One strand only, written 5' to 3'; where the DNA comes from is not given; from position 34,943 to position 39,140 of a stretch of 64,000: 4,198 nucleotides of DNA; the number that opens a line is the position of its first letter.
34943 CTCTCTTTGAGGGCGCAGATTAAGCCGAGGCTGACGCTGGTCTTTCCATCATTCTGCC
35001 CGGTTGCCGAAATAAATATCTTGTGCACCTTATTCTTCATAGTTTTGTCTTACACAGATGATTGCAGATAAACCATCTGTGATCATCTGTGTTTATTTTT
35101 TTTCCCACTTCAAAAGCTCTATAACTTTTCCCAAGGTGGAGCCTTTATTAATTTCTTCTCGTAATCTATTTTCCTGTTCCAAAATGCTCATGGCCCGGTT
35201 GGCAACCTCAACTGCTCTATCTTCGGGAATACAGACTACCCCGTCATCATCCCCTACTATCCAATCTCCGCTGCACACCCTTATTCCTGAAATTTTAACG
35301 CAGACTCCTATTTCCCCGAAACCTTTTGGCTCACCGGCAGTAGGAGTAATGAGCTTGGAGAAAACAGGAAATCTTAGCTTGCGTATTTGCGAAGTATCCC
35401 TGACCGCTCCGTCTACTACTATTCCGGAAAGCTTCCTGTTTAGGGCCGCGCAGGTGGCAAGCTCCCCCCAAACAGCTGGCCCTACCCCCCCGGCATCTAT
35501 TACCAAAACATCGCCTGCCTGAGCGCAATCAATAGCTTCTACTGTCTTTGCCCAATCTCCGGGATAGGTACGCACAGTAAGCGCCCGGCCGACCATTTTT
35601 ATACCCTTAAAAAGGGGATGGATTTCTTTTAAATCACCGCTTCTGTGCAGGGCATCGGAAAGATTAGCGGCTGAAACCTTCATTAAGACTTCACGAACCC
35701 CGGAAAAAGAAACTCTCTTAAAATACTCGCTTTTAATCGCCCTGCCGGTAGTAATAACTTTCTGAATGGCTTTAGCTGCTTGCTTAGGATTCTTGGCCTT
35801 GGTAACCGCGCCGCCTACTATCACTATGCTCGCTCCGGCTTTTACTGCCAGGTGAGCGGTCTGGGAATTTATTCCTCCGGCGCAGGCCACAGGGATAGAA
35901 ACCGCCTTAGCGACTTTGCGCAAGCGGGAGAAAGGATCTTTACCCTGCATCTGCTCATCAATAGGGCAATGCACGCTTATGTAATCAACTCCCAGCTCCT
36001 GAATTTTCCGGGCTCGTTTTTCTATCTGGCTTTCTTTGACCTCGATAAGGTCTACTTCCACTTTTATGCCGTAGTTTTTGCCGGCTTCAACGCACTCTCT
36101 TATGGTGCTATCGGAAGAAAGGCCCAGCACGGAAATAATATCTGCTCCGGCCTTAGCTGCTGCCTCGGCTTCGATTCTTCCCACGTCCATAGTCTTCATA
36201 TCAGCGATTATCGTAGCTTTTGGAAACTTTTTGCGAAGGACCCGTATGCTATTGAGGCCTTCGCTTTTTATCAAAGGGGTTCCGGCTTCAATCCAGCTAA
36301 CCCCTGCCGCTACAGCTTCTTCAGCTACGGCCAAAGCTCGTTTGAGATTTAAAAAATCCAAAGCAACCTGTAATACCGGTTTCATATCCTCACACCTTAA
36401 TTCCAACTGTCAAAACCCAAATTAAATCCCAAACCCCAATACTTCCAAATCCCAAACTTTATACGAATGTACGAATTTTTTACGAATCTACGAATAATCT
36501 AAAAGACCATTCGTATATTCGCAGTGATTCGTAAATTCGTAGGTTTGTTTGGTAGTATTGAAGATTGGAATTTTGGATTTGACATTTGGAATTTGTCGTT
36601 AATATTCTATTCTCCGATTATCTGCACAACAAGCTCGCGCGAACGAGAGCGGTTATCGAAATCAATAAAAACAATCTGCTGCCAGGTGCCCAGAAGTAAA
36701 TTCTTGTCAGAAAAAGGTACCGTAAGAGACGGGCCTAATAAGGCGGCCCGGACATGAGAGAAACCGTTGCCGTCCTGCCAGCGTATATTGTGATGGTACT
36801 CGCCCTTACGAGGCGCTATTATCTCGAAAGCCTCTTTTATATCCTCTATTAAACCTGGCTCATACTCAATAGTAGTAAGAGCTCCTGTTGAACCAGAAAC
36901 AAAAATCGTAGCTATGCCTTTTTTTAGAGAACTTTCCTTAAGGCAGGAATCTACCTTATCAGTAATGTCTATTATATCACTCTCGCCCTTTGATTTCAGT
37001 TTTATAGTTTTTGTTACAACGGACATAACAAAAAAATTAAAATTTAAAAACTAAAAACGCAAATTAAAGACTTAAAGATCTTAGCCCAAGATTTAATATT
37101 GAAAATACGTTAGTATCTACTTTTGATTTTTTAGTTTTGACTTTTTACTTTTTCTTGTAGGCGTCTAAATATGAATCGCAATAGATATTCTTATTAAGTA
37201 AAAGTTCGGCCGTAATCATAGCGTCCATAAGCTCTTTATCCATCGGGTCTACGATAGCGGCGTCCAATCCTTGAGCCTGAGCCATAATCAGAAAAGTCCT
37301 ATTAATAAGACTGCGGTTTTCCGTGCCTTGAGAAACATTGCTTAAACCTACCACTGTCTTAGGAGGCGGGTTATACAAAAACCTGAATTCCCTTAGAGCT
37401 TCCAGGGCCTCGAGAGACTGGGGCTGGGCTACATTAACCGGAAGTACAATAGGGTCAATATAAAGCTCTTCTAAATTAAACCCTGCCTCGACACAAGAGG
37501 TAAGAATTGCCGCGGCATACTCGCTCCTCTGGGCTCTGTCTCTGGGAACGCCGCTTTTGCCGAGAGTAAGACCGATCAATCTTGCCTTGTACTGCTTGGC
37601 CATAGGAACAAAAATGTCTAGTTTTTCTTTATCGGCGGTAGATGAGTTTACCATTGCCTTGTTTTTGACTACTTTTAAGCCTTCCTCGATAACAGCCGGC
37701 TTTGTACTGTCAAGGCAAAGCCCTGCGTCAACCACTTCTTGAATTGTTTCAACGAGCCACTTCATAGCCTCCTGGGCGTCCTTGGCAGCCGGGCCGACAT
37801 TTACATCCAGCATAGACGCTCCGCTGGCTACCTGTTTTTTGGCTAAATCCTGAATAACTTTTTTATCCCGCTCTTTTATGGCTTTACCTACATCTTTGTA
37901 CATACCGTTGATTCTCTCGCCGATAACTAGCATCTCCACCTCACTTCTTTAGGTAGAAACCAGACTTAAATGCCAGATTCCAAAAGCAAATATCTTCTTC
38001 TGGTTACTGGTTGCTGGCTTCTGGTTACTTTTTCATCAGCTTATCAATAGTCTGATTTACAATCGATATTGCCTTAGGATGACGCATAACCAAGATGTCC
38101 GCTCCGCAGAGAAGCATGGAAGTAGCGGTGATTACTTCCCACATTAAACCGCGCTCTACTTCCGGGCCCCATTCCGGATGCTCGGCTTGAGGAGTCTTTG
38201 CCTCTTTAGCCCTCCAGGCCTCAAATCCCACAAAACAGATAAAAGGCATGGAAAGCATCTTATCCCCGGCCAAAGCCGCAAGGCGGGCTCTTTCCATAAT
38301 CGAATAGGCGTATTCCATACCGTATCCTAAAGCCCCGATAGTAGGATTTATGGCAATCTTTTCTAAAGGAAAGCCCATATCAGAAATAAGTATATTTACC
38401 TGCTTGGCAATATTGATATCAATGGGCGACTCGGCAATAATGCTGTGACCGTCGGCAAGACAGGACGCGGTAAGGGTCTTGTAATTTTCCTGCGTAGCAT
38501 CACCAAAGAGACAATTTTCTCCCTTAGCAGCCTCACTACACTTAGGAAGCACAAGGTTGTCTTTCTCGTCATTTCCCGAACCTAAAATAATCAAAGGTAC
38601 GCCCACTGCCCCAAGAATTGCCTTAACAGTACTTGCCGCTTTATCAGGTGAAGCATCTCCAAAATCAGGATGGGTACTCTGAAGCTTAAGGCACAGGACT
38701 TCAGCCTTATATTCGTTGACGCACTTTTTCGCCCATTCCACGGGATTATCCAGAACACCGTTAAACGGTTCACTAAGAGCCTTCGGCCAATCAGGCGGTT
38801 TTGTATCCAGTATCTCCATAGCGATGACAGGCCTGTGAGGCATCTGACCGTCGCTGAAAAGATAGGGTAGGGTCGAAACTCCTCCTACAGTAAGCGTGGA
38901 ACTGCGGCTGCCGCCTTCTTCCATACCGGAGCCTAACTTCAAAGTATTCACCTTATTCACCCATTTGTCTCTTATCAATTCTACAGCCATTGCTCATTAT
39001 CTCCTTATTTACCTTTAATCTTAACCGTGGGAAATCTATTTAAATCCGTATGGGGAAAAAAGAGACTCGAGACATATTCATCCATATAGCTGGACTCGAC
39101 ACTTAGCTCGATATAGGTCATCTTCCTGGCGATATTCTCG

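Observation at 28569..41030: Family D: 23-nt identical palindromic element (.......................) at two operon junctions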

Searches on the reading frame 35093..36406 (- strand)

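Call 45: search_protein_families(library=pfam, proteins=[window:35093-36406:-], max_evalue=0.00001)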
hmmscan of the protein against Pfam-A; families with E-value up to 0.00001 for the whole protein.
window:35093-36406:- (437 aa): 5 families
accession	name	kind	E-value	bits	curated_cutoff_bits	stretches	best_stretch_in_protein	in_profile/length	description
PF03737.21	RraA-like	-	2e-43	148.7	24.5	1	247-391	2-151/152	Aldolase/RraA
PF00215.30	OMPdecase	-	5.8e-37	128.2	27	1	11-214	2-221/221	Orotidine 5'-phosphate decarboxylase / HUMPS family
PF04481.18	DUF561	-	1.4e-08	34.6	21.6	1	155-219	171-235/243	Protein of unknown function (DUF561)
PF00682.25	HMGL-like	-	1.5e-08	34.8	29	0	13-123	14-121/260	HMGL-like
PF05690.20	ThiG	-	3.5e-07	30.3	23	1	132-223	137-229/247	Thiazole biosynthesis protein ThiG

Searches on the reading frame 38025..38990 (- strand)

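Call 9: search_protein_families(library=pfam, proteins=[window:38025-38990:-])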
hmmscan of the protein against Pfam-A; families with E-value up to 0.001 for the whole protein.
window:38025-38990:- (321 aa): 1 family
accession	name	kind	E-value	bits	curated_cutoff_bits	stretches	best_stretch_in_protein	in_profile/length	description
PF03599.22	CdhD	-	4.7e-40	138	24.8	1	27-303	5-241/387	CO dehydrogenase/acetyl-CoA synthase delta subunit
